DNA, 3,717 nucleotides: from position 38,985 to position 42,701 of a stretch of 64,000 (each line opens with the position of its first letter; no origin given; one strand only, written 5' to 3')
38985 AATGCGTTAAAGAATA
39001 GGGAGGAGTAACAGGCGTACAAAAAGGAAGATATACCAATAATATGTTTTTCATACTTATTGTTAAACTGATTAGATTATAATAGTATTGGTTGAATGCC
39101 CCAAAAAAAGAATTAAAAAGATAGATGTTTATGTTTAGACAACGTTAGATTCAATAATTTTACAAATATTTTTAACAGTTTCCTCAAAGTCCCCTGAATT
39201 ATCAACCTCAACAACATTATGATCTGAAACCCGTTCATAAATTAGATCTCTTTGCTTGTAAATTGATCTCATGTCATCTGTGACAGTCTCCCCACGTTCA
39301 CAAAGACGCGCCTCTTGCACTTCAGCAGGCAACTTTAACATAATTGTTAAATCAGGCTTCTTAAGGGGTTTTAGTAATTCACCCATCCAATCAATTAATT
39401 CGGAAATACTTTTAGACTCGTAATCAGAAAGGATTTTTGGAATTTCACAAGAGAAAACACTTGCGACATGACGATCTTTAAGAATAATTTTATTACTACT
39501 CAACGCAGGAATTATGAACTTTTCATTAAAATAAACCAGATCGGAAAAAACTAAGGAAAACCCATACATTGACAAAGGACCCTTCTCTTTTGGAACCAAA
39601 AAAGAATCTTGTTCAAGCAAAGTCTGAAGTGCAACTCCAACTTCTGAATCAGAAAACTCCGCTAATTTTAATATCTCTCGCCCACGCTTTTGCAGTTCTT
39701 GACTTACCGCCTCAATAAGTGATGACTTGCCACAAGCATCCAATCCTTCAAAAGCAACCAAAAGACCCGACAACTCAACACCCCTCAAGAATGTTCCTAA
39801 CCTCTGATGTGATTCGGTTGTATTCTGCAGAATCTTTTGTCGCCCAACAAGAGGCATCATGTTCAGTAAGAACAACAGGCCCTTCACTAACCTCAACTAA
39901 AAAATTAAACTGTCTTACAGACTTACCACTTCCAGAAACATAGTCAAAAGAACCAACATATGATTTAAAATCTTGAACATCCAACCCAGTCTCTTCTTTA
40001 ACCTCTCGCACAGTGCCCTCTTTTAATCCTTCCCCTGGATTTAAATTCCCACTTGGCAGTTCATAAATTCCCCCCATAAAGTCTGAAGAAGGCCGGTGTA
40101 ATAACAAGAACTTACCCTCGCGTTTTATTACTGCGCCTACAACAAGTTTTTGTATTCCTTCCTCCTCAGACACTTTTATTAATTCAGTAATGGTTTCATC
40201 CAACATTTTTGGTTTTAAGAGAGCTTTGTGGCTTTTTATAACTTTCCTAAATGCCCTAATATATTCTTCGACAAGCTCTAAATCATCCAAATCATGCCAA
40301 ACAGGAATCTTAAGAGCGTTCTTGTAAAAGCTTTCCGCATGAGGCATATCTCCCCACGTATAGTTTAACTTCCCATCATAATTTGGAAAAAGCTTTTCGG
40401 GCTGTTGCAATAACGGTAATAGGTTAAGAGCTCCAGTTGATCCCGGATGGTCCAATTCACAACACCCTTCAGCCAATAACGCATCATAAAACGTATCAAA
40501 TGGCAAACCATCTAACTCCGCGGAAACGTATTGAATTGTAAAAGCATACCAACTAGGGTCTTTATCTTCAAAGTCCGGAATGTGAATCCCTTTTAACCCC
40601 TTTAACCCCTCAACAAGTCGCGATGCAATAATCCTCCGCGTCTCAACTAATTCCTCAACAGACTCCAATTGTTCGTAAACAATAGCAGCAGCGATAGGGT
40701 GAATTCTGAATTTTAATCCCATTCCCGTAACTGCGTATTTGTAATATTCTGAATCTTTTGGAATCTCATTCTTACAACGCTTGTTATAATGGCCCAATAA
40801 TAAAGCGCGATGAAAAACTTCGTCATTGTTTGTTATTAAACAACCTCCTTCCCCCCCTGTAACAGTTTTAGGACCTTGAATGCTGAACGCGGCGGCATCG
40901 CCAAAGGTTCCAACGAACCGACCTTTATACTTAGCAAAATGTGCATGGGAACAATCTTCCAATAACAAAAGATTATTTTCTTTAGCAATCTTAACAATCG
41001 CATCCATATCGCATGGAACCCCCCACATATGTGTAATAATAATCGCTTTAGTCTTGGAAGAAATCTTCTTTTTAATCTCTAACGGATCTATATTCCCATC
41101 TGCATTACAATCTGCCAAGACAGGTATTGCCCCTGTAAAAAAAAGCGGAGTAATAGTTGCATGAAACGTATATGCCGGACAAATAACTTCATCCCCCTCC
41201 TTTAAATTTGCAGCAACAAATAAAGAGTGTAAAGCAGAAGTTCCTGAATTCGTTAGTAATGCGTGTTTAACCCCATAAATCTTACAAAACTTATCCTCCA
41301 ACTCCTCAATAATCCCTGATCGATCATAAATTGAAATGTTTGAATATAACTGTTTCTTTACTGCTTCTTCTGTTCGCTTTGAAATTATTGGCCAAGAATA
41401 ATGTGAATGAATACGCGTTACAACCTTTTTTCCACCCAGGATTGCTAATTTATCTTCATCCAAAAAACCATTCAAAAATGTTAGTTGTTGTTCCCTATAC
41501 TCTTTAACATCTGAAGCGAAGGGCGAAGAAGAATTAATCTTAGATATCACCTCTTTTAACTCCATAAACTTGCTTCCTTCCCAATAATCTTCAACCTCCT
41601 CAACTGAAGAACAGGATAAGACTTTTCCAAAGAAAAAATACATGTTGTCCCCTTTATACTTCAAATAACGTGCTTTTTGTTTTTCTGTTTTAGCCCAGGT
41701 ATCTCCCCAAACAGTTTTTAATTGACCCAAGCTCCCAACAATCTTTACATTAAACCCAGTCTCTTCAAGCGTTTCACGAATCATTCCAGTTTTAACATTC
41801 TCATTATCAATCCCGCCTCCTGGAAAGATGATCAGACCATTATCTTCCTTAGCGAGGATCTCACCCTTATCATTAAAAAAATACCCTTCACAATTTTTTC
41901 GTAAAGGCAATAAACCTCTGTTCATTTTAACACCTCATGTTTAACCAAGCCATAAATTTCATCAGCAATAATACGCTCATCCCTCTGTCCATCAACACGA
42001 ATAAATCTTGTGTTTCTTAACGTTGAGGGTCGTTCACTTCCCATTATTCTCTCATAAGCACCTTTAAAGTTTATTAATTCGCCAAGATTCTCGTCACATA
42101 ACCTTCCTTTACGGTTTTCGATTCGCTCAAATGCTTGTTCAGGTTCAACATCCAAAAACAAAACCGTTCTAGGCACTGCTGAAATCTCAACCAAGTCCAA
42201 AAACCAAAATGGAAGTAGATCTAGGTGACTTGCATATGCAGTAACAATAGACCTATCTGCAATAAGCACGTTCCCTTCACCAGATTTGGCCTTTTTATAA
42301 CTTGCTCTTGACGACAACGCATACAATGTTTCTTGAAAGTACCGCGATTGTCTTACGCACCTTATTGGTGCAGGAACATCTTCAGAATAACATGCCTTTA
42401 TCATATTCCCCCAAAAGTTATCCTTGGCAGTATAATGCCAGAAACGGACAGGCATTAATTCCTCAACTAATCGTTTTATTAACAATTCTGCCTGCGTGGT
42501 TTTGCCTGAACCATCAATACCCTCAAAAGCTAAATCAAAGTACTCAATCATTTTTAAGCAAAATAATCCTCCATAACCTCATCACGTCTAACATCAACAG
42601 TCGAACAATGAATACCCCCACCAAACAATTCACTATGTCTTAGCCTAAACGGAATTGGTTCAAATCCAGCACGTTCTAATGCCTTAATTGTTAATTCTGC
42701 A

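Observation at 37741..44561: Cluster combining a MoaA-like radical SAM, amidinotransferase, two Tmk-like kinases, a NUDIX-aminotransferase-NUDIX fusion and a B12-type radical SAM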

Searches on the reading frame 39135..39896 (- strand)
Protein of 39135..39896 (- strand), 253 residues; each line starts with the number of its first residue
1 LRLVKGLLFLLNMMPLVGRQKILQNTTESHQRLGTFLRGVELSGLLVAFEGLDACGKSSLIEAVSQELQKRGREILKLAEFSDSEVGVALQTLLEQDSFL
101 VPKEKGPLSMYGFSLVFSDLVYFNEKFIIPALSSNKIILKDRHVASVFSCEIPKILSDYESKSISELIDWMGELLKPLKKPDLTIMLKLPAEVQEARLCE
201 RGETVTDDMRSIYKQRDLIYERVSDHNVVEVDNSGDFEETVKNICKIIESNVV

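Call 3: search_protein_families(library=pfam, proteins=[window:39135-39896:-], max_evalue=0.01)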
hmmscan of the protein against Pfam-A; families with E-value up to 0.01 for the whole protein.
window:39135-39896:- (253 aa): 3 families
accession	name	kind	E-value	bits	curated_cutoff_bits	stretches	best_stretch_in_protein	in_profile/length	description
PF02223.23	Thymidylate_kin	-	2.5e-14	53.8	27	1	49-244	1-185/185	Thymidylate kinase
PF01712.25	dNK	-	0.00048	20.4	27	1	153-249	98-196/203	Deoxynucleoside kinase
PF03976.20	PPK2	-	0.0013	18.8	22.3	1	44-86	31-73/229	Polyphosphate kinase 2 (PPK2)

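Call 4: search_protein_families(library=ncbifam, proteins=[window:39135-39896:-], max_evalue=0.01)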
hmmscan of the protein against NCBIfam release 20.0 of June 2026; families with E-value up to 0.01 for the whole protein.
window:39135-39896:- (253 aa): 5 families
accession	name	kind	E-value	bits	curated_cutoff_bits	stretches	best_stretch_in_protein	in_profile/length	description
TIGR00041.1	DTMP_kinase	equivalog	1e-14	54.7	83.25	1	44-240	4-192/196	dTMP kinase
NF005923.0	PRK07933.1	equivalog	8.2e-11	41.7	193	1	46-224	2-176/213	dTMP kinase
TIGR03707.1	PPK2_P_aer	equivalog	0.00097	18.9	301.8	1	45-87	32-74/230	polyphosphate kinase 2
TIGR02322.1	phosphon_PhnN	equivalog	0.002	17.9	156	0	184-249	114-177/179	phosphonate metabolism protein/1,5-bisphosphokinase (PRPP-forming) PhnN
NF006746.0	PRK09270.1-5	subfamily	0.002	17.1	250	0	43-74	20-51/210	nucleoside/nucleotide kinase family protein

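Call 25: search_protein_families(library=padloc, proteins=[window:39135-39773:-], max_evalue=0.001)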
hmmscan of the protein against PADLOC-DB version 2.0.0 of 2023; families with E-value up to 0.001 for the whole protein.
window:39135-39773:- (212 aa): 2 families
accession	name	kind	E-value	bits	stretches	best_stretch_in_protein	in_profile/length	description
PDLC02911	VakA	-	2.1e-11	42.6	1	96-208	59-160/163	-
PDLC04690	PDC-M51B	-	1.2e-10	39.4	1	131-187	104-163/191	-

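Call 26: search_protein_families(library=phrogs, proteins=[window:39135-39773:-], max_evalue=0.001)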
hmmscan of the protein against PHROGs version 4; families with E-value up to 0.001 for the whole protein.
window:39135-39773:- (212 aa): 2 families
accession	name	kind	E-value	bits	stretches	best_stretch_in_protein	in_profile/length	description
phrog_761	-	other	9e-14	52.9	1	1-209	17-213/362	thymidylate kinase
phrog_16057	-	other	1.6e-12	48.3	1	2-207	4-206/363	thymidylate kinase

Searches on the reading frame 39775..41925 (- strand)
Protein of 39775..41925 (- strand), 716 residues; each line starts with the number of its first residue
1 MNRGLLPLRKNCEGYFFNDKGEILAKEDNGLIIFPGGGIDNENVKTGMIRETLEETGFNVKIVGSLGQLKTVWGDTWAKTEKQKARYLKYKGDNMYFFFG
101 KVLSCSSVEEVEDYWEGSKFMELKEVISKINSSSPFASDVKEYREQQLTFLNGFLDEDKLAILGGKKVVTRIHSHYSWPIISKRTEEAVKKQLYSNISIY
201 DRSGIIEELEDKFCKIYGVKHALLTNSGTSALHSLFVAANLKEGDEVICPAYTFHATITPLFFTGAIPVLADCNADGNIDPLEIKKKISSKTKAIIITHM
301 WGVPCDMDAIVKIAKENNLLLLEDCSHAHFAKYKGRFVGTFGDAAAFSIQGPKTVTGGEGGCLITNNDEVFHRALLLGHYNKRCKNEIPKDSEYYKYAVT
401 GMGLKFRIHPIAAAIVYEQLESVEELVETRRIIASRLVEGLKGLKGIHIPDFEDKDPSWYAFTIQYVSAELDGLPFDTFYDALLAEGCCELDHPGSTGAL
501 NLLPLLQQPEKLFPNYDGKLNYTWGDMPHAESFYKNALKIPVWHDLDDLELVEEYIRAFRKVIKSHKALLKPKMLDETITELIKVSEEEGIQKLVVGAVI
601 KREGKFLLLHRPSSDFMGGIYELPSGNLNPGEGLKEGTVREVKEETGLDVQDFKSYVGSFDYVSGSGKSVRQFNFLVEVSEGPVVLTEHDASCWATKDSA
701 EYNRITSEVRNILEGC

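Call 3: search_protein_families(library=pfam, proteins=[window:39775-41925:-], max_evalue=0.01)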
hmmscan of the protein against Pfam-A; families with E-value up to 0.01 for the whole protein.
window:39775-41925:- (716 aa): 9 families
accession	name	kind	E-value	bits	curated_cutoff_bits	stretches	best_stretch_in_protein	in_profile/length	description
PF01041.23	DegT_DnrJ_EryC1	-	9.5e-75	252.5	19.8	1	184-548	6-349/360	DegT/DnrJ/EryC1/StrS aminotransferase family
PF00293.34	NUDIX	-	8.2e-22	78.1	21.1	2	594-704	4-122/134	NUDIX domain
PF00266.25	Aminotran_5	-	7.4e-10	38.8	21.5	1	205-472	44-324/371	Aminotransferase class-V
PF00155.27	Aminotran_1_2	-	3.1e-09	36.9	19.7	1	192-339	30-200/361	Aminotransferase class I and II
PF01053.26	Cys_Met_Meta_PP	-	1.4e-08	34.2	27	1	198-324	44-173/381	Cys/Met metabolism PLP-dependent enzyme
PF01212.27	Beta_elim_lyase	-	1.4e-07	31.6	27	1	200-324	28-168/288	Beta-eliminating lyase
PF14815.12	NUDIX_4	-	6.6e-07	29.5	35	1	596-652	2-55/113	NUDIX domain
PF01276.26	OKR_DC_1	-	0.0011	18.3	27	1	198-274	60-136/417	Orn/Lys/Arg decarboxylase, major domain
PF22327.2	Nudt16-like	-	0.0015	18.9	27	0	29-63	32-68/161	U8 snoRNA-decapping enzyme-like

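Call 4: search_protein_families(library=ncbifam, proteins=[window:39775-41925:-], max_evalue=0.01)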
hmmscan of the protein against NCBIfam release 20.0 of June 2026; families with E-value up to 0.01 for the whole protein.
window:39775-41925:- (716 aa): 54 families (the best 25 are shown)
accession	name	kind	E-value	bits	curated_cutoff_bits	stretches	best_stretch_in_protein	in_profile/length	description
TIGR03588.1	PseC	equivalog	1.2e-57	195.6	423.5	1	176-550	4-368/380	UDP-4-amino-4,6-dideoxy-N-acetyl-beta-L-altrosamine transaminase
NF008687.0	PRK11706.1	equivalog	9e-50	169.5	375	1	204-445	31-271/375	dTDP-4-amino-4,6-dideoxygalactose transaminase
TIGR04181.1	NHT_00031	hypoth_equivalog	7.4e-47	159.9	420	1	178-461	5-297/359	LegC family aminotransferase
NF011936.0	PRK15407.1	equivalog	5.6e-46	157.1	423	1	206-466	67-354/440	lipopolysaccharide biosynthesis protein RfbH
NF008658.2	PRK11658.1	equivalog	1.9e-43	148.6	631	1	177-485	8-315/379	UDP-4-amino-4-deoxy-L-arabinose aminotransferase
TIGR04427.1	PLP_DesI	equivalog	3.5e-42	144.9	650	1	158-488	6-324/390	dTDP-4-dehydro-6-deoxyglucose aminotransferase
TIGR02379.1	ECA_wecE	subfamily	3.5e-40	137.9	434.85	1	211-445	38-272/376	dTDP-4-amino-4,6-dideoxy-D-glucose transaminase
NF007834.0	PRK10546.1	equivalog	3.6e-15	56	156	1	595-700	6-109/135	pyrimidine (deoxy)nucleoside triphosphate diphosphatase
NF006530.0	PRK08999.1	equivalog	2.2e-14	53.2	245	1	594-699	8-111/315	Nudix family hydrolase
NF008044.0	PRK10776.1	equivalog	1.6e-12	47.5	148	1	593-700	5-110/130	8-oxo-dGTP diphosphatase MutT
TIGR00586.1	mutt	equivalog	2.5e-12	46.9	97.9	1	594-712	7-123/129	8-oxo-dGTP diphosphatase MutT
NF041652.1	Nud_hyd_Dein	equivalog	1.8e-11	44.5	200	2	599-682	20-105/152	Nudix hydrolase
TIGR01977.1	am_tr_V_EF2568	hypoth_equivalog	1.6e-09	37.3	377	1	212-327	55-176/376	cysteine desulfurase family protein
NF003791.0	PRK05379.2-3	equivalog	2.8e-09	36.6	409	1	596-651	205-259/340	bifunctional nicotinamide-nucleotide adenylyltransferase/Nudix hydroxylase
TIGR02705.1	nudix_YtkD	equivalog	9.6e-09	35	154.4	1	621-670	47-94/156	RNA deprotection pyrophosphohydrolase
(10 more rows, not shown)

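Call 25: search_protein_families(library=padloc, proteins=[window:39775-41925:-], max_evalue=0.001)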
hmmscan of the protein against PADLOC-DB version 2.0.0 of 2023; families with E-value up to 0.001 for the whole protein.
window:39775-41925:- (716 aa): 1 family
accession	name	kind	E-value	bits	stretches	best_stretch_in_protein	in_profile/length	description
PDLC04899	PDC-S07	-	3.4e-19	66.8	1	594-699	8-111/135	-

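Call 26: search_protein_families(library=phrogs, proteins=[window:39775-41925:-], max_evalue=0.001)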
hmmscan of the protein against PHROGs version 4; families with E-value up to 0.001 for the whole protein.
window:39775-41925:- (716 aa): 8 families
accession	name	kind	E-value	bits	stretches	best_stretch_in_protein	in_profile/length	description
phrog_3139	-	other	1.2e-51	176.9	1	170-448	2-288/387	aminotransferase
phrog_1198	-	other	5.1e-21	76.5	1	584-695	28-143/253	MutT/NUDIX hydrolase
phrog_1185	-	other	1.3e-09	38.9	1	596-663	151-225/301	nudix hydrolase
phrog_15528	-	head and packaging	3.3e-07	30.1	1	587-654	516-578/794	portal protein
phrog_25541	-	unknown function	1.1e-05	26.1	0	573-660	53-136/210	-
phrog_19657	-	other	9.5e-05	23.4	0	619-651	59-91/176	nudix hydrolase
phrog_10313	-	other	0.00015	22.5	0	618-681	37-100/159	nudix hydrolase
phrog_6216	-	unknown function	0.00063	19.6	0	599-651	7-56/545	-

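Call 69: search_solved_structures(query=window:39775-41925:-, max_evalue=1e-10, show_alignments=0)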
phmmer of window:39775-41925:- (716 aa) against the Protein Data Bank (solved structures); distinct sequences matched with E-value up to 1e-10: 56.
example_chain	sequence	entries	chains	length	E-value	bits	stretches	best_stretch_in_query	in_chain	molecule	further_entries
7b0m_AAA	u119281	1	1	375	6e-46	160.3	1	183-434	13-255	Sugar aminotransferase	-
5k8b_A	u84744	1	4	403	1.3e-42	149.3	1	207-454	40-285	8-amino-3,8-dideoxy-alpha-D-manno-octulosonate transaminase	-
8gyh_B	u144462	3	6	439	2e-41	145.4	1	158-474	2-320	DegT/DnrJ/EryC1/StrS family aminotransferase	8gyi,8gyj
3bn1_A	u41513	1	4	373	1.2e-40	142.8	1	205-433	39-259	Perosamine synthetase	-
3dr7_A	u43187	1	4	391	1.3e-40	142.7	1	205-433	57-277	Putative perosamine synthetase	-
3dr4_A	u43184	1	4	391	9.1e-40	139.9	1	205-433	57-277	Putative perosamine synthetase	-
8y96_A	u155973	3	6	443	5.9e-39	137.2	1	159-376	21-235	DegT/DnrJ/EryC1/StrS family aminotransferase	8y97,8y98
5w71_A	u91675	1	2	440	1.3e-38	136.1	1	164-483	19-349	L-glutamine:2-deoxy-scyllo-inosose aminotransferase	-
2c7t_A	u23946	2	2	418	3.8e-38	134.5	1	177-483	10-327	GLUTAMINE-2-DEOXY-SCYLLO-INOSOSE AMINOTRANSFERASE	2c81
7l7x_AAA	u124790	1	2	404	4.3e-38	134.4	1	177-486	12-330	DegT/DnrJ/EryC1/StrS aminotransferase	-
3frk_A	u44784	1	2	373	8e-38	133.5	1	208-556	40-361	QdtB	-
2oga_A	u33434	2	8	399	3.5e-37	131.3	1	205-546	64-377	Transaminase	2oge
5w70_A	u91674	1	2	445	1.9e-36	128.9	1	147-486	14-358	L-glutamine:2-deoxy-scyllo-inosose aminotransferase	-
8sng_A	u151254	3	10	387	6.9e-36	127.1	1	207-487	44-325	UDP-4-amino-4-deoxy-L-arabinose--oxoglutarate aminotransferase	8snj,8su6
5u1z_A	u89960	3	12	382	1.5e-35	126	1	206-465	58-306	Putative aminotransferase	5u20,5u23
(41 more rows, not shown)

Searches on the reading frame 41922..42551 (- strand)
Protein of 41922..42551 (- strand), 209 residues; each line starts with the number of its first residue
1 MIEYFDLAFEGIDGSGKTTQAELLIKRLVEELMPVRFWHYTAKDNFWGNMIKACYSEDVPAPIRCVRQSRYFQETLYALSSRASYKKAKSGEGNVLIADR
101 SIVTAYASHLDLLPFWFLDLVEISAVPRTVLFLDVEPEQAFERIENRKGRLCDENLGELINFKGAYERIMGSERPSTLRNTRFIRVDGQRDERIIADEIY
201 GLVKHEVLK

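Call 3: search_protein_families(library=pfam, proteins=[window:41922-42551:-], max_evalue=0.01)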
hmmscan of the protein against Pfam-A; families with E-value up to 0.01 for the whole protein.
window:41922-42551:- (209 aa): 5 families
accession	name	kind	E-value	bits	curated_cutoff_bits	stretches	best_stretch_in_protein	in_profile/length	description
PF02223.23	Thymidylate_kin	-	6.9e-14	52.4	27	1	9-173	1-165/185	Thymidylate kinase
PF13207.12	AAA_17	-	6.4e-06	26.9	27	1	11-152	2-127/136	AAA domain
PF01712.25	dNK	-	3.4e-05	24.1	27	1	8-148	2-144/203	Deoxynucleoside kinase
PF13238.12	AAA_18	-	0.0002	22.3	29.4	1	10-148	4-112/128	AAA domain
PF13671.12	AAA_33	-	0.0032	18.2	27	0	9-150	4-121/143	AAA domain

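Call 4: search_protein_families(library=ncbifam, proteins=[window:41922-42551:-], max_evalue=0.01)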
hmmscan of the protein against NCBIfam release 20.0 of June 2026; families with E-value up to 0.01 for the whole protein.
window:41922-42551:- (209 aa): 2 families
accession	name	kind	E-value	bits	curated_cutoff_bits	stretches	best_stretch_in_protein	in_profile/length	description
TIGR00041.1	DTMP_kinase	equivalog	6.7e-14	52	83.25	1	8-190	8-187/196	dTMP kinase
NF005923.0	PRK07933.1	equivalog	0.00011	21.7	193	1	8-148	4-154/213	dTMP kinase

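Call 25: search_protein_families(library=padloc, proteins=[window:41922-42551:-], max_evalue=0.001)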
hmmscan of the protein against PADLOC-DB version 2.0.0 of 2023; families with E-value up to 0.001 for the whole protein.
window:41922-42551:- (209 aa): 1 family
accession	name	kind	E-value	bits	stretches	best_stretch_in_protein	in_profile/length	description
PDLC02911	VakA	-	1.8e-05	23.4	0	7-30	5-28/163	-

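Call 26: search_protein_families(library=phrogs, proteins=[window:41922-42551:-], max_evalue=0.001)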
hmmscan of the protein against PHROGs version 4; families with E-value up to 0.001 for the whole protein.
window:41922-42551:- (209 aa): 1 family
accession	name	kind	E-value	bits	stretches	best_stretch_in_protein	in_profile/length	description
phrog_761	-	other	9.5e-13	49.5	1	8-201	23-209/362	thymidylate kinase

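Call 70: search_solved_structures(query=window:41922-42551:-, max_evalue=0.001, show_alignments=1)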
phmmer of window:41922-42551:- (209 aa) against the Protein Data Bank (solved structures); distinct sequences matched with E-value up to 0.001: 5.
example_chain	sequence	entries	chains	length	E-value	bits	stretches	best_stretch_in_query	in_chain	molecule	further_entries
2plr_A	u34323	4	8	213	9.2e-09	38.3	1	7-160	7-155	Probable thymidylate kinase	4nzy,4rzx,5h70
5x8v_B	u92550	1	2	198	0.00063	22.5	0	7-35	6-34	Thymidylate kinase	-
5x98_B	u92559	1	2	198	0.00079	22.2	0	7-35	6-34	Thymidylate kinase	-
5x7j_A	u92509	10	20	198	0.00083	22.1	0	7-35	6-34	Thymidylate kinase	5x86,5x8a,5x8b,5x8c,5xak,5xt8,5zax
5x8k_A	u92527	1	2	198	0.00085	22.1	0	7-35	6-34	Thymidylate kinase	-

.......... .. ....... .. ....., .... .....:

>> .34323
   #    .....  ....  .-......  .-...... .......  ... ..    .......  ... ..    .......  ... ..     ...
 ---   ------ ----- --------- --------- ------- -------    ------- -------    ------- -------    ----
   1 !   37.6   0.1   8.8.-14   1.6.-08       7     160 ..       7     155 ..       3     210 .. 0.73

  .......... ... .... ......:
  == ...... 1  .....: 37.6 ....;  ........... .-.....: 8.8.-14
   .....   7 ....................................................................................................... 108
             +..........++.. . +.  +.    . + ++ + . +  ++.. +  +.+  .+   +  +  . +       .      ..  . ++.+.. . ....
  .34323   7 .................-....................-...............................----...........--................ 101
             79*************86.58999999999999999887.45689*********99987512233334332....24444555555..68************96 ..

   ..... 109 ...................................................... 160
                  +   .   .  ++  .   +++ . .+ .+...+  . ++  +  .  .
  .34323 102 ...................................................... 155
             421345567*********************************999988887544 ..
